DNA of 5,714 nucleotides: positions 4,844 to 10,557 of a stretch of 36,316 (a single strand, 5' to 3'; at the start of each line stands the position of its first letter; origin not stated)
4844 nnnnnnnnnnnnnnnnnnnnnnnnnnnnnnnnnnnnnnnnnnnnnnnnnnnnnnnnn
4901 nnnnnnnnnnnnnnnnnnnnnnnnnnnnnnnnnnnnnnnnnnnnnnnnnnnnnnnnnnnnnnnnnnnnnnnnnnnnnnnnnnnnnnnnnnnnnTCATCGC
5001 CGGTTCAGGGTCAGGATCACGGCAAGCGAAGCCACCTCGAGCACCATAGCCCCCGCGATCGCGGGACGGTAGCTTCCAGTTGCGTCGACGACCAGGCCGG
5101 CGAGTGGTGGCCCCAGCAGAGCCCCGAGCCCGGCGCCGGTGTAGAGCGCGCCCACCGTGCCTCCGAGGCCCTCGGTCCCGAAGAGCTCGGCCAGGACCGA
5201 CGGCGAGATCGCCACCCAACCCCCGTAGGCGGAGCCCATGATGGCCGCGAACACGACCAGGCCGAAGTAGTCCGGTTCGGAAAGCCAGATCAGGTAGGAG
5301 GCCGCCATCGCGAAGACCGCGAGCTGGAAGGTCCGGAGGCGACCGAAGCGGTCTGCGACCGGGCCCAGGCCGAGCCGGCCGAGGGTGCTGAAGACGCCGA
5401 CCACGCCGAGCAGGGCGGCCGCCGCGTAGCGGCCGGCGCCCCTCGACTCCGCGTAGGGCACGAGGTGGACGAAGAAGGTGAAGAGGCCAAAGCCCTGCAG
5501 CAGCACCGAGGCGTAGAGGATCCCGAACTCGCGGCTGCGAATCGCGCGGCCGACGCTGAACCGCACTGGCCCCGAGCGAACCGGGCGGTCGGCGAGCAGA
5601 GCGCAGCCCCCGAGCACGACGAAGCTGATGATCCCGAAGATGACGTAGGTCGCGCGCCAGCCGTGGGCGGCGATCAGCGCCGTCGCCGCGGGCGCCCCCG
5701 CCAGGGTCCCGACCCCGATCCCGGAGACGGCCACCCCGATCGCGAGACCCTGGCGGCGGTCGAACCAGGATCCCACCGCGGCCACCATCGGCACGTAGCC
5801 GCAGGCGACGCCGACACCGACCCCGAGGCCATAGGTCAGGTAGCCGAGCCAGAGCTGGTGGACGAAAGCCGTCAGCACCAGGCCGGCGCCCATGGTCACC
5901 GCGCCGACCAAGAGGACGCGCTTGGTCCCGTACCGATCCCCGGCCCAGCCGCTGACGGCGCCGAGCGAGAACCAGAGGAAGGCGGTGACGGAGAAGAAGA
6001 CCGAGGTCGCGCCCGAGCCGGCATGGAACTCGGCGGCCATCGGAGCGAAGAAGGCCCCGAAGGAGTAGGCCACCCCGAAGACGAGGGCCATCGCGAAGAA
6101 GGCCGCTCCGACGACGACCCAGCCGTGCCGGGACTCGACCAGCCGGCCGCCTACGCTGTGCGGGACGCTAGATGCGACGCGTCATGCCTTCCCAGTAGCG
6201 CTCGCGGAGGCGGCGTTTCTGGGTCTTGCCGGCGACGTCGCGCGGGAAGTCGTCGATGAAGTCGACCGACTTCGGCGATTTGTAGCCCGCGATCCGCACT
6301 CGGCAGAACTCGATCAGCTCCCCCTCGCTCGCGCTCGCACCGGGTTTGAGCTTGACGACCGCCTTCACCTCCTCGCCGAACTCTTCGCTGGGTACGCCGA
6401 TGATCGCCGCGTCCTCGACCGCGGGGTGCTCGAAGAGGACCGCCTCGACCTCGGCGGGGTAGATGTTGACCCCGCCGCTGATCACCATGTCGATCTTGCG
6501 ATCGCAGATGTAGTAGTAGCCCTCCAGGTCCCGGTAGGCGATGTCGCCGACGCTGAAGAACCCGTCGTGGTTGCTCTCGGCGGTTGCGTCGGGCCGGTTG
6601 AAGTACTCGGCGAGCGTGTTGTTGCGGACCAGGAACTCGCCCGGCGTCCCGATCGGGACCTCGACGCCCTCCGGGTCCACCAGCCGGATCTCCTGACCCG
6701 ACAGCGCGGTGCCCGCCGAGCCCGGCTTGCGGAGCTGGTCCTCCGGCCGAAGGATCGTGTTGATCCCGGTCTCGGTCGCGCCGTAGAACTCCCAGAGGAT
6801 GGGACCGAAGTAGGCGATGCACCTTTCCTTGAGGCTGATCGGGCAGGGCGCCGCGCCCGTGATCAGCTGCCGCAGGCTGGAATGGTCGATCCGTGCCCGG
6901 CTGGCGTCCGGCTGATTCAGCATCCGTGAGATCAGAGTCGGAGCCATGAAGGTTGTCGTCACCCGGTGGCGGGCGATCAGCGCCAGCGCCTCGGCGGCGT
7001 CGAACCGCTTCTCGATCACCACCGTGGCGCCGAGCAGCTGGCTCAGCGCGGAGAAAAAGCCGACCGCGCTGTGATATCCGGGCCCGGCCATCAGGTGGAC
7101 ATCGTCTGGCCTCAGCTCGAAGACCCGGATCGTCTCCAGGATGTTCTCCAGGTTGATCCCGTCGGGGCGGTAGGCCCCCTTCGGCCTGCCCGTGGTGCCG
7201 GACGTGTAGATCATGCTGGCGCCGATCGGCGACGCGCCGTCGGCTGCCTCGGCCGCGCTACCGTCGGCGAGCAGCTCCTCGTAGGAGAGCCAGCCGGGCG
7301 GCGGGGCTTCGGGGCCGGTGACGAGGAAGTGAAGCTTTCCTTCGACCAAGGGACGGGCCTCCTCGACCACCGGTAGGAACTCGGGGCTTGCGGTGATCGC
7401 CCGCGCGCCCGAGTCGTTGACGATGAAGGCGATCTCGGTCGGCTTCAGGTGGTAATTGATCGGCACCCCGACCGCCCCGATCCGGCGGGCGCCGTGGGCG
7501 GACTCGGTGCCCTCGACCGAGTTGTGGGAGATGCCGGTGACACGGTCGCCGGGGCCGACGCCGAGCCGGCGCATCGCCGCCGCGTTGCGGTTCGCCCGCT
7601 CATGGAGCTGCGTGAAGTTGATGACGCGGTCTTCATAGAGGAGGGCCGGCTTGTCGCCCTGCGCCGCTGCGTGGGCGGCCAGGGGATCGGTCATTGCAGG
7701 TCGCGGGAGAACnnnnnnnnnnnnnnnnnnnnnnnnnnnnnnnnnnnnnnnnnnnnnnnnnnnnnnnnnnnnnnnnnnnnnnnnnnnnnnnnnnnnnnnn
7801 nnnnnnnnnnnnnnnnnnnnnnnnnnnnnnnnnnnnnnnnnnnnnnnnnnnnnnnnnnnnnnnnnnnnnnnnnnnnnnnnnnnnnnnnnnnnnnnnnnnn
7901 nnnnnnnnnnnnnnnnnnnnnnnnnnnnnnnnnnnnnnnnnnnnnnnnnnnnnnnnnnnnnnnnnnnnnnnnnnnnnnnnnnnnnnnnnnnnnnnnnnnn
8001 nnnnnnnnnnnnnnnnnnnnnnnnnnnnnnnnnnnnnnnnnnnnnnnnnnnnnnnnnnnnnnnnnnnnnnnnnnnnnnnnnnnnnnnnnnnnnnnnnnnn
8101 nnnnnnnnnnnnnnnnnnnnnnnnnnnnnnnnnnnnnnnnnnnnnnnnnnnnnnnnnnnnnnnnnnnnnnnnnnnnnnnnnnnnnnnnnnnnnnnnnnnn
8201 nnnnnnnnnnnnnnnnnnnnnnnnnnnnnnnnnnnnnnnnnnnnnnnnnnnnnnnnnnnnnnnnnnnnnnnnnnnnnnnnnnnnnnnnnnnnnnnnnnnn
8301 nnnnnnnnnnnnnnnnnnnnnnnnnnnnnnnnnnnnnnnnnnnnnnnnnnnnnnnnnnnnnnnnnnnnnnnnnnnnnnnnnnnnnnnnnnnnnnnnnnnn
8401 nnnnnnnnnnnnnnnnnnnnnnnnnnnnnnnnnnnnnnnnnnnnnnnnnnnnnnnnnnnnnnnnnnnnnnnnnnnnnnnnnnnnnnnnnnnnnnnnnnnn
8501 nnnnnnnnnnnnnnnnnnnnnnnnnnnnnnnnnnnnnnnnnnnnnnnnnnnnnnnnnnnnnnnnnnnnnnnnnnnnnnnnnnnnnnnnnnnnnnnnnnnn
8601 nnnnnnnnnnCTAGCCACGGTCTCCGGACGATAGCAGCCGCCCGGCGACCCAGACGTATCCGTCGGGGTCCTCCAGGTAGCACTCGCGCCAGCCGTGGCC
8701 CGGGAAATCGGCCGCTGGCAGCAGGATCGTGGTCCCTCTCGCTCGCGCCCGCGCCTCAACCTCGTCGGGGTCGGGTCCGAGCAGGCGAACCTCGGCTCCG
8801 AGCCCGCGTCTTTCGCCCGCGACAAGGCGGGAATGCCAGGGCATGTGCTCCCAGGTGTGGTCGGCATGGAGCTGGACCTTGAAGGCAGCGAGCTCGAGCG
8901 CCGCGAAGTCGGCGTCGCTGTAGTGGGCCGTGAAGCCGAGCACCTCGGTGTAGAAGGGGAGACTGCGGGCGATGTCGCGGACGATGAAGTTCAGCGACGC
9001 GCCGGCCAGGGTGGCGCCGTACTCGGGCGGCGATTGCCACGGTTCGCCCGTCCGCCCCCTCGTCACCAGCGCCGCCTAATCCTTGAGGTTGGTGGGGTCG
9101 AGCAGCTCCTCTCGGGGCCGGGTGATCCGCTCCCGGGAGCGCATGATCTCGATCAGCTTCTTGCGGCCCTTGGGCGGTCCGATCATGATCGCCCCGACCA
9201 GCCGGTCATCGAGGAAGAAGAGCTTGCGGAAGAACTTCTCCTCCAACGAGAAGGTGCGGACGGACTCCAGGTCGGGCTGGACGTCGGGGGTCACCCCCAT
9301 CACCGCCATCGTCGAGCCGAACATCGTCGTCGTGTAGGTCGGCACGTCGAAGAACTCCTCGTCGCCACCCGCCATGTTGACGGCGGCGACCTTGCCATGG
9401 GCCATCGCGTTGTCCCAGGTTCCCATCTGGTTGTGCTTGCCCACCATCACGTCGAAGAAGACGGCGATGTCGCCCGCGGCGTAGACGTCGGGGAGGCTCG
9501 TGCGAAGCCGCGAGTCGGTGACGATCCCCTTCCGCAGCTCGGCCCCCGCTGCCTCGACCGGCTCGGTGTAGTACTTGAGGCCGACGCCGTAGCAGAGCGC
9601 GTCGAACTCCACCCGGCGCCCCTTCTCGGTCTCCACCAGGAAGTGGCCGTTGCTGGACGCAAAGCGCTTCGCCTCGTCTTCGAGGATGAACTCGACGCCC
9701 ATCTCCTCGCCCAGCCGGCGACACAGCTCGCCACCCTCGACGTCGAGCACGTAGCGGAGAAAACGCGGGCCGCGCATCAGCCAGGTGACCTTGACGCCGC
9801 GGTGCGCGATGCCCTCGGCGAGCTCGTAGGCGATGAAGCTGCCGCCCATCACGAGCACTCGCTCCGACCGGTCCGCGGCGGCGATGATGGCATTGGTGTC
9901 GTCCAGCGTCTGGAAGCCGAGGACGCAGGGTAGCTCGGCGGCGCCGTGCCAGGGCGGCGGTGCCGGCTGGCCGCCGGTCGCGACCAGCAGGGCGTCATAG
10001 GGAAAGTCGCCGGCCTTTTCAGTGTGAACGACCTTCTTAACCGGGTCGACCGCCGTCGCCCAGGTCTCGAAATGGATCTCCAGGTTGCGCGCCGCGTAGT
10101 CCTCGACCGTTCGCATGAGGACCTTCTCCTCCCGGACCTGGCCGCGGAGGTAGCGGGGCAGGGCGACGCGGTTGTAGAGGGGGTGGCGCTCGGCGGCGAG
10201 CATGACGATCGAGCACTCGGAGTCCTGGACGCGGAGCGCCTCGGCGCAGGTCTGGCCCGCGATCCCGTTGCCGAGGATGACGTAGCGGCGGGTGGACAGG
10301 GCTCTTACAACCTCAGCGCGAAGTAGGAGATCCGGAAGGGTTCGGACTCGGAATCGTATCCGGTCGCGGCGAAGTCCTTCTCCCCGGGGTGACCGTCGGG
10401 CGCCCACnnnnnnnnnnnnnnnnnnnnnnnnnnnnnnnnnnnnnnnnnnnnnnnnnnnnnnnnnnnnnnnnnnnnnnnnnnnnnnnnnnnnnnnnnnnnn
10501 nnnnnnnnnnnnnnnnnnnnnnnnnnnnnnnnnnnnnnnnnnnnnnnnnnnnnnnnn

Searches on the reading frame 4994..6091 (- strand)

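Call 58: search_protein_families(library=pfam, proteins=[window:4994-6091:-], max_evalue=0.001)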
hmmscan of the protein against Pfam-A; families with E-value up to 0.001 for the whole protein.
window:4994-6091:- (365 aa): 3 families
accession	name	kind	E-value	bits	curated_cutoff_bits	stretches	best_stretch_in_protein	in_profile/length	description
PF07690.21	MFS_1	-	7.4e-42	143.9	33.4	2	3-269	7-285/347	Major Facilitator Superfamily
PF06779.20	MFS_4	-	2.5e-08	34.1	26.3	1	44-357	44-362/364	Uncharacterised MFS-type transporter YbfB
PF11700.14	ATG22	-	0.00071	18.8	24.1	1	280-363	390-473/482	Vacuole effluxer Atg22 like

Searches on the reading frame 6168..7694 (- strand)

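Call 17: search_protein_families(library=pfam, proteins=[window:6168-7694:-], max_evalue=0.001)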
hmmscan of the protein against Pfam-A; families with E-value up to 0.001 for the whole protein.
window:6168-7694:- (508 aa): 2 families
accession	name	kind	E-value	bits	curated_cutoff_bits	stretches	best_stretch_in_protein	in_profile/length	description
PF00501.34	AMP-binding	-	3e-72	244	29.9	1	6-362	2-380/384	AMP-binding enzyme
PF13193.12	AMP-binding_C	-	4.6e-17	63.1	24.5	1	415-490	1-76/76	AMP-binding enzyme C-terminal domain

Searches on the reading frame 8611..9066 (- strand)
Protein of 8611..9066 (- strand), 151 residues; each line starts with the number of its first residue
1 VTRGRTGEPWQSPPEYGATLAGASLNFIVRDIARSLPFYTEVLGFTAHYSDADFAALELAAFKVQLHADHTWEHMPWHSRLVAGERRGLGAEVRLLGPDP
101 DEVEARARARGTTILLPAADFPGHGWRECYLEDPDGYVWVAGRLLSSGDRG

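Call 17: search_protein_families(library=pfam, proteins=[window:8611-9066:-], max_evalue=0.001)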
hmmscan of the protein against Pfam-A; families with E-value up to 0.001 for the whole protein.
window:8611-9066:- (151 aa): 2 families
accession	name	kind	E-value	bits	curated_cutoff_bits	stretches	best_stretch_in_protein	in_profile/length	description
PF00903.31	Glyoxalase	-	2.9e-07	31.3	20.6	1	26-139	6-119/121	Glyoxalase/Bleomycin resistance protein/Dioxygenase superfamily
PF22677.2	Ble-like_N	-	9.7e-05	22.5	24.5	1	26-55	6-36/41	Bleomycin resistance protein-like N-terminal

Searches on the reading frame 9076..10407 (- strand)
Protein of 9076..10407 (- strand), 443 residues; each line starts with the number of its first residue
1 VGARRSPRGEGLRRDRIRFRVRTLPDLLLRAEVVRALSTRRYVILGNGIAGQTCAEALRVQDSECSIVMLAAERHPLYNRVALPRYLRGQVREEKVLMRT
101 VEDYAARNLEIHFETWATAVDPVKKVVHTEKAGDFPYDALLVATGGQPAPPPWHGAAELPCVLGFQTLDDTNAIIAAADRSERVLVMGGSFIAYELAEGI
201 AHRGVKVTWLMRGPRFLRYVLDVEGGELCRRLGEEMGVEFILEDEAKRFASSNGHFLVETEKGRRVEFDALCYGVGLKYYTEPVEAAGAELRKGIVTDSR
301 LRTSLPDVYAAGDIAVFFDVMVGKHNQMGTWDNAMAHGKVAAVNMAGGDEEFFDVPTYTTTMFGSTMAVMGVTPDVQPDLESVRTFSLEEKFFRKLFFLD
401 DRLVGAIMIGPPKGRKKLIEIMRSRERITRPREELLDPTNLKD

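Call 17: search_protein_families(library=pfam, proteins=[window:9076-10407:-], max_evalue=0.001)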
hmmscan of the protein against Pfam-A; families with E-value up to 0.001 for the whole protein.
window:9076-10407:- (443 aa): 4 families
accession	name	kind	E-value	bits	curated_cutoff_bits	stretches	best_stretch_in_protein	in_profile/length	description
PF07992.20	Pyr_redox_2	-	3.5e-51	174.8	26.1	1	41-338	2-291/291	Pyridine nucleotide-disulphide oxidoreductase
PF00070.33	Pyr_redox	-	1.6e-11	45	22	1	183-251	1-68/82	Pyridine nucleotide-disulphide oxidoreductase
PF18267.7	Rubredoxin_C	-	5.5e-05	23.5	25.9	1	376-424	21-68/70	Rubredoxin NAD+ reductase C-terminal domain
PF13738.12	Pyr_redox_3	-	6.2e-05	22.8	30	1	105-312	92-305/305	Pyridine nucleotide-disulphide oxidoreductase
